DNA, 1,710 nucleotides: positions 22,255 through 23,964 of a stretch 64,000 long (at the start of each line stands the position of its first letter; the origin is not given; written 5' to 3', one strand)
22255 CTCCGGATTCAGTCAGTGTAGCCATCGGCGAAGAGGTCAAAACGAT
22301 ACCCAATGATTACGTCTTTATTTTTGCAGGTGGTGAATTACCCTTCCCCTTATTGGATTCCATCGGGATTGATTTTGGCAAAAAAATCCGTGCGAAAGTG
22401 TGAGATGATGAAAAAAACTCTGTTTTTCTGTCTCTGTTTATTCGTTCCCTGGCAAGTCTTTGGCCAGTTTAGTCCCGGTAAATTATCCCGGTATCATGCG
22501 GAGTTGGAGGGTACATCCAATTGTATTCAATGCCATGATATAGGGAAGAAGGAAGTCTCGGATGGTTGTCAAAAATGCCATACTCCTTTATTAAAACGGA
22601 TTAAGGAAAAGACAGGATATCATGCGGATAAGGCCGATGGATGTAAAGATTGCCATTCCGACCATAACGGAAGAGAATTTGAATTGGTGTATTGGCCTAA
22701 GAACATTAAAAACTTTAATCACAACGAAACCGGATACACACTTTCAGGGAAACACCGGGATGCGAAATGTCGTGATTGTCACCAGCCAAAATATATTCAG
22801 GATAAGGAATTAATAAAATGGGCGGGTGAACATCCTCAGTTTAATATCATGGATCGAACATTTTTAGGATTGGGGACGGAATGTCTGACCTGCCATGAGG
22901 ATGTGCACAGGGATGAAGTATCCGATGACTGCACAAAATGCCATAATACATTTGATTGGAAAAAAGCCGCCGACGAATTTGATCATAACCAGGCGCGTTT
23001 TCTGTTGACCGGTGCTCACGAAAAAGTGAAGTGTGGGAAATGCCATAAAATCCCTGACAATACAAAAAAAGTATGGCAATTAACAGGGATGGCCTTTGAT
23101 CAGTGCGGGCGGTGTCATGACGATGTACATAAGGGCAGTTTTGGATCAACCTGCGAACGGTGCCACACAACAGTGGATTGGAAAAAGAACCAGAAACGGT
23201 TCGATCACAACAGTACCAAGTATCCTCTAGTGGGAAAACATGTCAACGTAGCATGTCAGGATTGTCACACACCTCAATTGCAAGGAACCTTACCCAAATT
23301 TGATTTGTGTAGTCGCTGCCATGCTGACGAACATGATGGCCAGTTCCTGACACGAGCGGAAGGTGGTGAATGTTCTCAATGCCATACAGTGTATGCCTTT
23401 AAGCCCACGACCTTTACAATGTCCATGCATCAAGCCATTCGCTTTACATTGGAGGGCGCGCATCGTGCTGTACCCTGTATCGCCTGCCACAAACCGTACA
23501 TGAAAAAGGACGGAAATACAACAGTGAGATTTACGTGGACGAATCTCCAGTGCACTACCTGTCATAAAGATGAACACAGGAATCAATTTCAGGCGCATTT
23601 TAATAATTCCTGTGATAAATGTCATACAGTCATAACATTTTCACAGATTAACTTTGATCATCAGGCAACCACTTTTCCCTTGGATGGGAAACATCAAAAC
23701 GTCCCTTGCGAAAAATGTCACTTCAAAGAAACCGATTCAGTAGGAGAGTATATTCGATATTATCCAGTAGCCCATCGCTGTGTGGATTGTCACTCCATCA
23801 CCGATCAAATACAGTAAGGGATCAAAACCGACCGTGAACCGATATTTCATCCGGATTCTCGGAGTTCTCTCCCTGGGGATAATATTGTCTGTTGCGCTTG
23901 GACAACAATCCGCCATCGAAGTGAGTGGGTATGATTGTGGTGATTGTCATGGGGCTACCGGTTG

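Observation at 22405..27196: All three cytochromes share one c7-like trihaem building block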

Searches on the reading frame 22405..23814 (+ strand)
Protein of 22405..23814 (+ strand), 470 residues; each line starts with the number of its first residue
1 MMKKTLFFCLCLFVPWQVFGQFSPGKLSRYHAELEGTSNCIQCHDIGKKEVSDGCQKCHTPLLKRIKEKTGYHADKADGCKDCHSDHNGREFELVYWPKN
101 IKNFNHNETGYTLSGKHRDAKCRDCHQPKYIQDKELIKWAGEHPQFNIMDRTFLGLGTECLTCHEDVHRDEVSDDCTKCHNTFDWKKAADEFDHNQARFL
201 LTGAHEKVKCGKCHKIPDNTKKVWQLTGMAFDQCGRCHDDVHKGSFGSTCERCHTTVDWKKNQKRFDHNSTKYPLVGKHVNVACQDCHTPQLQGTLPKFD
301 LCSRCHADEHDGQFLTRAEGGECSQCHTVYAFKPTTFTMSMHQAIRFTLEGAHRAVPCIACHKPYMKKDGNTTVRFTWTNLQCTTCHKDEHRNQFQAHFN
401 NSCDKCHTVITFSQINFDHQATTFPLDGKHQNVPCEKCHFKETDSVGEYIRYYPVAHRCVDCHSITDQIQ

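Call 4: search_protein_families(library=pfam, proteins=[window:22405-23814:+], max_evalue=1)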
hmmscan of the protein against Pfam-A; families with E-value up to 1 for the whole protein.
window:22405-23814:+ (470 aa): 7 families
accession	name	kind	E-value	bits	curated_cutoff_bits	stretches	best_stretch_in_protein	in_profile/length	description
PF14522.11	Cytochrome_C7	-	2.5e-23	82.1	24.8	7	118-181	12-67/67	Cytochrome c7 and related cytochrome c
PF14537.11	Cytochrom_c3_2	-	2e-13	51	25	5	380-464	6-79/79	Cytochrome c3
PF02085.21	Cytochrom_CIII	-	8.1e-12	45.8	22.9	4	31-89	28-87/101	Class III cytochrome C family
PF22113.1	Mtrc-MtrF_II-IV_dom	-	1.4e-06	28.4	30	2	37-129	81-166/176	Outer membrane cytochrome MtrC/MtrF-like, domains II/IV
PF09699.15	Paired_CXXCH_1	-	5.1e-05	23.3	20.6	2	209-241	8-39/41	Doubled CXXCH motif (Paired_CXXCH_1)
PF02565.21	RecO_C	-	0.095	12.9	22.1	1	293-327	62-96/157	Recombination protein O C terminal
PF22293.1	ANXE1_4th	-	0.4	11.4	27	0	219-249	15-46/64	Annexin E1, fourth repeat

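Call 5: search_protein_families(library=ncbifam, proteins=[window:22405-23814:+], max_evalue=1)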
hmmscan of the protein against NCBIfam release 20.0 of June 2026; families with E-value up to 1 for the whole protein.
window:22405-23814:+ (470 aa): 7 families
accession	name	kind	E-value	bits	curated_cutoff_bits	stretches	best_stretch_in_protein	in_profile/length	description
NF040968.1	FeS_ExtO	equivalog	1.5e-09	37.2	200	4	425-469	31-75/416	selenite/tellurite reduction operon b-type cytochrome iron-sulfur cluster-binding subunit ExtO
NF040967.1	cytc_ExtN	equivalog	2.9e-09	36.3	200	4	425-469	31-75/415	selenite/tellurite reduction operon c-type cytochrome ExtN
TIGR03508.1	decahem_SO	subfamily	1.4e-07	31.2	192.2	2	302-464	5-175/258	DmsE family decaheme c-type cytochrome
TIGR03153.1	cytochr_NrfH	equivalog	2.8e-07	30.7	134.2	2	31-86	81-135/138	cytochrome c nitrite reductase small subunit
TIGR04257.1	nanowire_3heme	domain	0.0041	17.3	40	3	203-255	19-75/75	c(7)-type cytochrome triheme domain-containing protein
NF045713.1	CxxCH_16_HmcA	equivalog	0.033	12.8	400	1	103-315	62-279/541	sulfate respiration complex hexadecaheme cytochrome HmcA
NF041781.1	mnquin_red_QrcA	equivalog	0.049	13.2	180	2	415-464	31-72/174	menaquinone reductase multiheme cytochrome c subunit QrcA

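Call 7: search_solved_structures(query=window:22405-23814:+, max_evalue=1, show_alignments=2)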
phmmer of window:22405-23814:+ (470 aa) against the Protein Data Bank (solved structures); distinct sequences matched with E-value up to 1: 5.
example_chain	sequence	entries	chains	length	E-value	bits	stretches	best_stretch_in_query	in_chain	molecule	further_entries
7tfs_A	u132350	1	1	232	0.00066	21.9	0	207-238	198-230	Cytochrome c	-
3ov0_A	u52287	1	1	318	0.00093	21.4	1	34-290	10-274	Cytochrome c family protein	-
3ouq_A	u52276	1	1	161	0.062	15.4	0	35-181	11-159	Cytochrome c family protein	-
8k9e_A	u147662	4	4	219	0.42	12.6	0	159-239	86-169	Cytochrome c7-like domain-containing protein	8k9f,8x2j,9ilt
3oue_A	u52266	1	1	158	0.65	12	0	154-181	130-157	Cytochrome c family protein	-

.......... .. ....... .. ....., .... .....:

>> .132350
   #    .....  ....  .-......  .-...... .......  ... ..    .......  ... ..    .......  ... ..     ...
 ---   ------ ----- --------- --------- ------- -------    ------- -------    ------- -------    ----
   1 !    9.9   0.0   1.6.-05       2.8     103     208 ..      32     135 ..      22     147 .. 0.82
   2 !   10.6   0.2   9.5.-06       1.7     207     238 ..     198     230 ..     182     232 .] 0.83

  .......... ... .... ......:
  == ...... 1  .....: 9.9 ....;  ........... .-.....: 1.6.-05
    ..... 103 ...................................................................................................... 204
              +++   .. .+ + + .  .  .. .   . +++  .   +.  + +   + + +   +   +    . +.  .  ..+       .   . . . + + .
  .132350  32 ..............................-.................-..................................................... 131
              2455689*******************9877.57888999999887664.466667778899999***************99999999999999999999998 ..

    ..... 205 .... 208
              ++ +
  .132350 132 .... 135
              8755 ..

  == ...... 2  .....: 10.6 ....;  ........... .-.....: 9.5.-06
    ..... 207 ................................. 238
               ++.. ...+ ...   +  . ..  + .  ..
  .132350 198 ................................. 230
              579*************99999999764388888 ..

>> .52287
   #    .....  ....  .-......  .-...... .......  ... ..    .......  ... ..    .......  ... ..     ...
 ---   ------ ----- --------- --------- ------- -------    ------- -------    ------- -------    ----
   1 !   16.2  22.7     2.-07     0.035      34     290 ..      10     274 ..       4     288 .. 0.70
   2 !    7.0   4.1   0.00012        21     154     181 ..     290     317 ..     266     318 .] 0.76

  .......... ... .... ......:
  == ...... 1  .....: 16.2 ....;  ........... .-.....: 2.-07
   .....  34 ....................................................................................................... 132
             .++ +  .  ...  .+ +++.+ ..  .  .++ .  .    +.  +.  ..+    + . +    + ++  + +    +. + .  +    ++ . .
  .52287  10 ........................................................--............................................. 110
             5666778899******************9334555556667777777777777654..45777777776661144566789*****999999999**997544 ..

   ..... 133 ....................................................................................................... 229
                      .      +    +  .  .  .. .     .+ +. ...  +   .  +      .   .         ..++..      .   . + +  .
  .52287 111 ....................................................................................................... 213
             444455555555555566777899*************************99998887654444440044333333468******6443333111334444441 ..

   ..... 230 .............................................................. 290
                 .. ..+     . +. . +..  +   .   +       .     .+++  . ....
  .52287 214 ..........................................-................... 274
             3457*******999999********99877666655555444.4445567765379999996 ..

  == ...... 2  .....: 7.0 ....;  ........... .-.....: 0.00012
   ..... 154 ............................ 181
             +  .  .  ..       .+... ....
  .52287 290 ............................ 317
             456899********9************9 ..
